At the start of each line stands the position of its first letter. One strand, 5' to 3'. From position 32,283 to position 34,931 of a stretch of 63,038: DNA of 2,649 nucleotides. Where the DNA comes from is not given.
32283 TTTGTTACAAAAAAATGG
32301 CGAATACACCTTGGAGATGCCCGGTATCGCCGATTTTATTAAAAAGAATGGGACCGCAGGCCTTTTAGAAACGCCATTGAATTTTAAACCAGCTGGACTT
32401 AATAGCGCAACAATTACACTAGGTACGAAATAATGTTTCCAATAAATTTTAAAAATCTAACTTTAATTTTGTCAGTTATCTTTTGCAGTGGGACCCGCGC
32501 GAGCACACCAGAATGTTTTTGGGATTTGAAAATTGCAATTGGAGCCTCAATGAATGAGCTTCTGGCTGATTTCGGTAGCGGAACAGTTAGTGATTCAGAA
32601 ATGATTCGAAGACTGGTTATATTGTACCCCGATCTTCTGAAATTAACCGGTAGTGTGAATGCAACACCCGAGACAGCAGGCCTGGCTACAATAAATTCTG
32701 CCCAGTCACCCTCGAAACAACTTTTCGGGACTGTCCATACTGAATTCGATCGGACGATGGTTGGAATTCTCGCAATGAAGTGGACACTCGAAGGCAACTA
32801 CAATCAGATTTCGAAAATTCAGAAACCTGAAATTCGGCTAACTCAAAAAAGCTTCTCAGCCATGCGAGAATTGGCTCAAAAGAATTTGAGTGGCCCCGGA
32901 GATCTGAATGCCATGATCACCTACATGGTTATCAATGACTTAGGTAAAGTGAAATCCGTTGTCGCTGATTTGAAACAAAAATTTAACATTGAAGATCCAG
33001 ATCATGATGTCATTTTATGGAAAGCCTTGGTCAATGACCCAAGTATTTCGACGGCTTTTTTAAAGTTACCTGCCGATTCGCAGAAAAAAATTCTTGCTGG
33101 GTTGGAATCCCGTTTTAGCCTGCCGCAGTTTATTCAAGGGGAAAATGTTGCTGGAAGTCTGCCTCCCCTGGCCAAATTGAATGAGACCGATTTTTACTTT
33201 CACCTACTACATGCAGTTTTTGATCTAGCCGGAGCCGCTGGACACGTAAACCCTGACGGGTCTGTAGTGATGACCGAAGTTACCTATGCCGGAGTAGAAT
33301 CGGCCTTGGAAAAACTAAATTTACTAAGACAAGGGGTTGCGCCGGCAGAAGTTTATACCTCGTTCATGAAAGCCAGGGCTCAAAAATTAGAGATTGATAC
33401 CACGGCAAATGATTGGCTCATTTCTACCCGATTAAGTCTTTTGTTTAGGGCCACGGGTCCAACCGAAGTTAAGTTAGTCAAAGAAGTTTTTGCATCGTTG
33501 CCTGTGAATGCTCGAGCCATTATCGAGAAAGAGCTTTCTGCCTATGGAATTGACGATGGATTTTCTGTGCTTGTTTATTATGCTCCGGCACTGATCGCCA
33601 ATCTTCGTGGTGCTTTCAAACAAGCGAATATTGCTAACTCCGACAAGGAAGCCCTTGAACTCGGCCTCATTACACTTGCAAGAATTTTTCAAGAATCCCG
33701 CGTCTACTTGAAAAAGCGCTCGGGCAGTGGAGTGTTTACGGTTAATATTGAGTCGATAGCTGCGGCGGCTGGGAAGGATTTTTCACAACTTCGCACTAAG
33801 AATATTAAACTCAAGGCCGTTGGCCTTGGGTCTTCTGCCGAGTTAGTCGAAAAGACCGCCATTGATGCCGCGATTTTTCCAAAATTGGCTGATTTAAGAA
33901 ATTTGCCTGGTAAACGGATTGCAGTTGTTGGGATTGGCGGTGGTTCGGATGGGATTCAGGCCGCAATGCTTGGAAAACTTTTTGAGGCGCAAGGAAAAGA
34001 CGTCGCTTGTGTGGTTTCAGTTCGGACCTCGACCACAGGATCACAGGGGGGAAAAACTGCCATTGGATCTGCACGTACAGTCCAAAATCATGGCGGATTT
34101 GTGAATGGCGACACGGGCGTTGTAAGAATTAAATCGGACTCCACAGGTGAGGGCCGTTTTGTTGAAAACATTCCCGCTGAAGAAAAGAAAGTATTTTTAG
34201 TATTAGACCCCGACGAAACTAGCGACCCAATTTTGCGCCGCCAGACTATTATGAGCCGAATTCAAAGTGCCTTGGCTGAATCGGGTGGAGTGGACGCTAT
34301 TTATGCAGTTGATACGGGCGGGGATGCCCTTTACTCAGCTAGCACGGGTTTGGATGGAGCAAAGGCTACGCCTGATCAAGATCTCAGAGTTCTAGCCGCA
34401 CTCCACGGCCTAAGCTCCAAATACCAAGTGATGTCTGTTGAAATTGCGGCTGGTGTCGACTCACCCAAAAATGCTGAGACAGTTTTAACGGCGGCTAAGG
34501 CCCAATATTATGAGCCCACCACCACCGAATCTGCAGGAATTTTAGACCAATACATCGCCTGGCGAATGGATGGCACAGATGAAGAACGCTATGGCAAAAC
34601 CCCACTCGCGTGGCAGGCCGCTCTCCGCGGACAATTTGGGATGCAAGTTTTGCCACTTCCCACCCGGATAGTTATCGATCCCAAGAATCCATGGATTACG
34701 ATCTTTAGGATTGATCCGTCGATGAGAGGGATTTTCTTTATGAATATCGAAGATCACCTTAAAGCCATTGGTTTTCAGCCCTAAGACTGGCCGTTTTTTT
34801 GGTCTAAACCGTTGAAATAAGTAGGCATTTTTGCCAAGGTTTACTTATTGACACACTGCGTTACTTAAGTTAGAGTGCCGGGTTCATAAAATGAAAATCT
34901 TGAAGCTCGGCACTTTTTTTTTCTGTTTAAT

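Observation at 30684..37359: Three-gene locus of large signal-peptide proteins with no well-characterised family: best candidate for an undescribed system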

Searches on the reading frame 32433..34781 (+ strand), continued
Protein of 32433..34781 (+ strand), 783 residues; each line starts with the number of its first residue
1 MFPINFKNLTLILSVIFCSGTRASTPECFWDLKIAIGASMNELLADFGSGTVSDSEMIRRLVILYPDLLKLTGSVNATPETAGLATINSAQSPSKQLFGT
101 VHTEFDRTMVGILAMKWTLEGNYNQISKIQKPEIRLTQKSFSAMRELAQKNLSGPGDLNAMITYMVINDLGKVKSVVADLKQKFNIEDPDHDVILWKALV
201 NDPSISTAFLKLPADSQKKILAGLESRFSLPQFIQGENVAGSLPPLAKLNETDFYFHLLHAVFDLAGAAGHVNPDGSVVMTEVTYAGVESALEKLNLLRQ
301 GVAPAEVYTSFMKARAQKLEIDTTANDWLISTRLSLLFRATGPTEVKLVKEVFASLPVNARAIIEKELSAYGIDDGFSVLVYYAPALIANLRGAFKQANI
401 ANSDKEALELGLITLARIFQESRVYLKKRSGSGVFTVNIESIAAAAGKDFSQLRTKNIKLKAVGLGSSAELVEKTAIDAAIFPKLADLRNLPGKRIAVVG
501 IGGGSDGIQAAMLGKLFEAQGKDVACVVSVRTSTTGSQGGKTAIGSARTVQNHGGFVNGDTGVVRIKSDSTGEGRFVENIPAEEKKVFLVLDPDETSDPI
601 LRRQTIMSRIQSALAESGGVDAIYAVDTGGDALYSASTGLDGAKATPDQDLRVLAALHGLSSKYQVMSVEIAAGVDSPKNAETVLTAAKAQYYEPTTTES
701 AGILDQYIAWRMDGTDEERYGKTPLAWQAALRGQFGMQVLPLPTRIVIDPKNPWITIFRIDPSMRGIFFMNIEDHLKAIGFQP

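Call 74: find_encoding_contigs(protein=P0004, flank=10000, max_places=2)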
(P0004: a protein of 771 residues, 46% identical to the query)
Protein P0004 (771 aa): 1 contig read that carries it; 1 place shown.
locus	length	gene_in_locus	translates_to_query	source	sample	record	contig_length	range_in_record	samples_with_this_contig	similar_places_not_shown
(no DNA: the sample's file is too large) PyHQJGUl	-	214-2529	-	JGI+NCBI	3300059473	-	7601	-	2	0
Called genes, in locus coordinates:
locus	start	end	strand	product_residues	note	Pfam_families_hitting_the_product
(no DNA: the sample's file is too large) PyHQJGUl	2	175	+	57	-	?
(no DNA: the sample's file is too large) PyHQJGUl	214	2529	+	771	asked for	PF20717:DUF6829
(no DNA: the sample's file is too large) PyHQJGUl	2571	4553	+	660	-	-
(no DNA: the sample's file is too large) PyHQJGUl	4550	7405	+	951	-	PF06414:Zeta_toxin, PF13238:AAA_18 (weak), PF13671:AAA_33, PF20717:DUF6829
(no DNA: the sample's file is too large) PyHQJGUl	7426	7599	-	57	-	?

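Call 94: search_protein_families(library=pfam, proteins=[L010:3616-5052:+, L010:5105-6787:+], max_evalue=0.1)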
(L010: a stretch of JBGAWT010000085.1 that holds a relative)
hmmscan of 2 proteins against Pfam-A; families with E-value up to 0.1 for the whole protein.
L010:3616-5052:+ (479 aa): 1 family
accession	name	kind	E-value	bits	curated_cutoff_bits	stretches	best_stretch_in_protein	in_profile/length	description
PF12319.13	TryThrA_C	-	0.089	12.7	22.8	0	271-317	16-62/216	Tryptophan-Threonine-rich plasmodium antigen C terminal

L010:5105-6787:+ (561 aa): 0 families

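Call 96: fold_search(model_id=the predicted structure, library=viral)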
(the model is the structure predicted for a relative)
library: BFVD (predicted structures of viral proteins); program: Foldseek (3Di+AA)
matches with E <= 10: 213; with E <= 0.001: 1
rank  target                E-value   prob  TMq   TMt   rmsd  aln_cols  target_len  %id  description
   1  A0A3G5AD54            2.5e-04  1.00  0.27  0.61   5.1       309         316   13  DUF1152 domain-containing protein [Hyperionvirus sp.]
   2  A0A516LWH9            1.9e-01  0.08  0.08  0.08  33.9       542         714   12  (no name in the UniProt tables at hand)
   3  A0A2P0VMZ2            4.2e-01  0.05  0.09  0.12  33.5       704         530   10  DNA mismatch repair ATPase MutS subfamily 8 [Tetraselmis virus 1]
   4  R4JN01                4.7e-01  0.07  0.10  0.12  22.7       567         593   12  Uncharacterized protein [Pseudoalteromonas phage RIO-1]
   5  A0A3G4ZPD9            5.4e-01  0.91  0.14  0.41   4.9       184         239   11  Uncharacterized protein (Fragment) [Terrestrivirus sp.]
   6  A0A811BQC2            6.4e-01  0.38  0.11  0.28  17.0       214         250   15  YspA cpYpsA-related SLOG domain-containing protein [Pandoravirus japonicus]
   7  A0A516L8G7            7.0e-01  0.03  0.06  0.07  31.2       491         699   10  (no name in the UniProt tables at hand)
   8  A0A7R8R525            8.3e-01  0.08  0.12  0.16  19.6       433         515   11  Uncharacterized protein [Klebsiella phage vB_KvM-Eowyn]
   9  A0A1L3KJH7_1          8.7e-01  0.03  0.08  0.06  32.4       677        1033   12  (no name in the UniProt tables at hand)
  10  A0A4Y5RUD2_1          8.7e-01  0.03  0.07  0.05  28.2       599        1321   11  (no name in the UniProt tables at hand)
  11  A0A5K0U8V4            9.1e-01  0.05  0.08  0.13  21.8       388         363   11  Mitochondrial carrier [Yasminevirus sp. GU-2018]
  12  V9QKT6                9.5e-01  0.33  0.10  0.29   8.3       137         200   10  (no name in the UniProt tables at hand)
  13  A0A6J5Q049            9.5e-01  0.06  0.09  0.07  25.9       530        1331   11  Large polyvalent protein associated domain-containing protein [uncultured Caudovirales phage]
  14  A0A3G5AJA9            9.9e-01  0.25  0.11  0.10   7.5       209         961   11  Uncharacterized protein [Sylvanvirus sp.]
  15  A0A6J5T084            1.0e+00  0.07  0.10  0.07  22.5       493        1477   12  Uncharacterized protein [uncultured Caudovirales phage]
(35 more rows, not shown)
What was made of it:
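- On DUF1152 (PF06626): Foldseek against BFVD matches a Hyperionvirus DUF1152 protein: E 2.5e-4, probability 1.0, target TM 0.61, 309 columns (call 96).
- Checked: The model matches a Hyperionvirus DUF1152 protein at probability 1.0 (call 96).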

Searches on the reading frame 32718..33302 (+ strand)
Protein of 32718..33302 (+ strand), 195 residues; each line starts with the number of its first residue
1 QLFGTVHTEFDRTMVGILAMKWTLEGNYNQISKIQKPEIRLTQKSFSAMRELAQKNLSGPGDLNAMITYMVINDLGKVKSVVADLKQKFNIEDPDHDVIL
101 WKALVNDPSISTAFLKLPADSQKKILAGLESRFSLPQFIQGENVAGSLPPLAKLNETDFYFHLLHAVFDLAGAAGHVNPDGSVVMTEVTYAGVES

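Call 78: search_solved_structures(query=A5, max_evalue=10, show_alignments=5)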
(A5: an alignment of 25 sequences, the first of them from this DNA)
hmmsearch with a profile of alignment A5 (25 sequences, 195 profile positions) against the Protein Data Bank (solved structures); distinct sequences matched with E-value up to 10: 8.
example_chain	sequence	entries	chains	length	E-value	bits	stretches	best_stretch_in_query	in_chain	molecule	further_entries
6r17_A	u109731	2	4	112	0.00053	23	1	49-125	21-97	Synaptonemal complex central element protein 2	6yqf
9b78_A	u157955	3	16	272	0.022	17.7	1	59-134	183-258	Type III pantothenate kinase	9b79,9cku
5o60_F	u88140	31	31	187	0.12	15.3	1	114-175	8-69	50S ribosomal protein L5 | Large ribosomal subunit protein uL5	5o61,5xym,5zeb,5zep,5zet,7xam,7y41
6dzp_F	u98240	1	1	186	0.13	15.2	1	114-175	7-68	50S ribosomal protein L5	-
8y6v_N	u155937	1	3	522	0.15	15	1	62-105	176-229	gp162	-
6dzi_F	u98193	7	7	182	0.16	14.9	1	115-175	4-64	50S ribosomal protein L5 | Large ribosomal subunit protein uL5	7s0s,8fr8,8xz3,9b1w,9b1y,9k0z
3bgh_A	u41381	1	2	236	0.26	14.2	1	74-110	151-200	Putative neuraminyllactose-binding hemagglutinin homolog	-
6n7p_J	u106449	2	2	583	1.5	11.7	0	85-140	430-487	Pre-mRNA-processing protein PRP40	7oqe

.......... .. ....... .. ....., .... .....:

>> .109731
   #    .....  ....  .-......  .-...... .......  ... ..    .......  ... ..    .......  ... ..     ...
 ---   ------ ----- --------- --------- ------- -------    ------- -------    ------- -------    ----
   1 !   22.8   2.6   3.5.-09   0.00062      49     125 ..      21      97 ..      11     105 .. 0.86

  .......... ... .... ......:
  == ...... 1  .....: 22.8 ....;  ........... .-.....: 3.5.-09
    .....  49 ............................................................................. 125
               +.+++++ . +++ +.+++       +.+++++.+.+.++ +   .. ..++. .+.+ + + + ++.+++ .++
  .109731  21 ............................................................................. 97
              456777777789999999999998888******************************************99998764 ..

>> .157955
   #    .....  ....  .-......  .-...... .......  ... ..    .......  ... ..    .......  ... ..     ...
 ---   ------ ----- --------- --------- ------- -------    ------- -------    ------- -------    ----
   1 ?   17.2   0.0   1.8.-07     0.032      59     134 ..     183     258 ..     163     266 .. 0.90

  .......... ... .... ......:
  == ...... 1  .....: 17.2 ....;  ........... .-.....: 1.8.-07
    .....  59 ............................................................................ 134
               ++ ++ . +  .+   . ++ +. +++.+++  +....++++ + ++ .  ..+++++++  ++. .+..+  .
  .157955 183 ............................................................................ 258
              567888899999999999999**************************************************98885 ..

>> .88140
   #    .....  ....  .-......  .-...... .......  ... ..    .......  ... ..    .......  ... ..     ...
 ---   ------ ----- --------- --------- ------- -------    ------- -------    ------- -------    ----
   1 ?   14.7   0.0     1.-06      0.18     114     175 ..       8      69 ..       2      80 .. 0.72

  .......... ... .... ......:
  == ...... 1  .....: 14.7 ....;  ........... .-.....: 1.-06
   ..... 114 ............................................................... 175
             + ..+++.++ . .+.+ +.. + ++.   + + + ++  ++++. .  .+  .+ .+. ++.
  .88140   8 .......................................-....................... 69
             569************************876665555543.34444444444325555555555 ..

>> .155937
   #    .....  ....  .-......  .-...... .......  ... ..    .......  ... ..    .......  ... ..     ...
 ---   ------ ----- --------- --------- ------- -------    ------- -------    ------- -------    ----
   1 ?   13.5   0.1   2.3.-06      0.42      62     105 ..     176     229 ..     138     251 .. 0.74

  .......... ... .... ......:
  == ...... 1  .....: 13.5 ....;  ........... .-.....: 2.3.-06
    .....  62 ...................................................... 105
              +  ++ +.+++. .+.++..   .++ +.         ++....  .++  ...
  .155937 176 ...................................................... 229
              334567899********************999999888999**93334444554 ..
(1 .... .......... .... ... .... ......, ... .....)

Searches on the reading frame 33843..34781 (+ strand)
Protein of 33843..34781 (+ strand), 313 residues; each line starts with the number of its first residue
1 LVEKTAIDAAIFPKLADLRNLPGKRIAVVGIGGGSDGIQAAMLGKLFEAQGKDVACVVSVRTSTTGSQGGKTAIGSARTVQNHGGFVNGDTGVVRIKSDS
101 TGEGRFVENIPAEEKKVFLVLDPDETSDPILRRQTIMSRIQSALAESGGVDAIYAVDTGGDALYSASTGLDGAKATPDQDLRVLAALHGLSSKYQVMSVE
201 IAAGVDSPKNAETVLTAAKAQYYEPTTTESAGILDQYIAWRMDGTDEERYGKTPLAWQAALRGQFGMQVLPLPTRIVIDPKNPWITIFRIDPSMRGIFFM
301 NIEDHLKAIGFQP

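Call 36: search_protein_families(library=pfam, proteins=[window:33843-34781:+], max_evalue=10)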
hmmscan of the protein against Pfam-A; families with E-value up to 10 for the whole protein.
window:33843-34781:+ (313 aa): 1 family
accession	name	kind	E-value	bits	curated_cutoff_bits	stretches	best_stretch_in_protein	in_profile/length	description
PF06626.17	DUF1152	-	1.6e-05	24.8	27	1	28-219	2-182/295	Protein of unknown function (DUF1152)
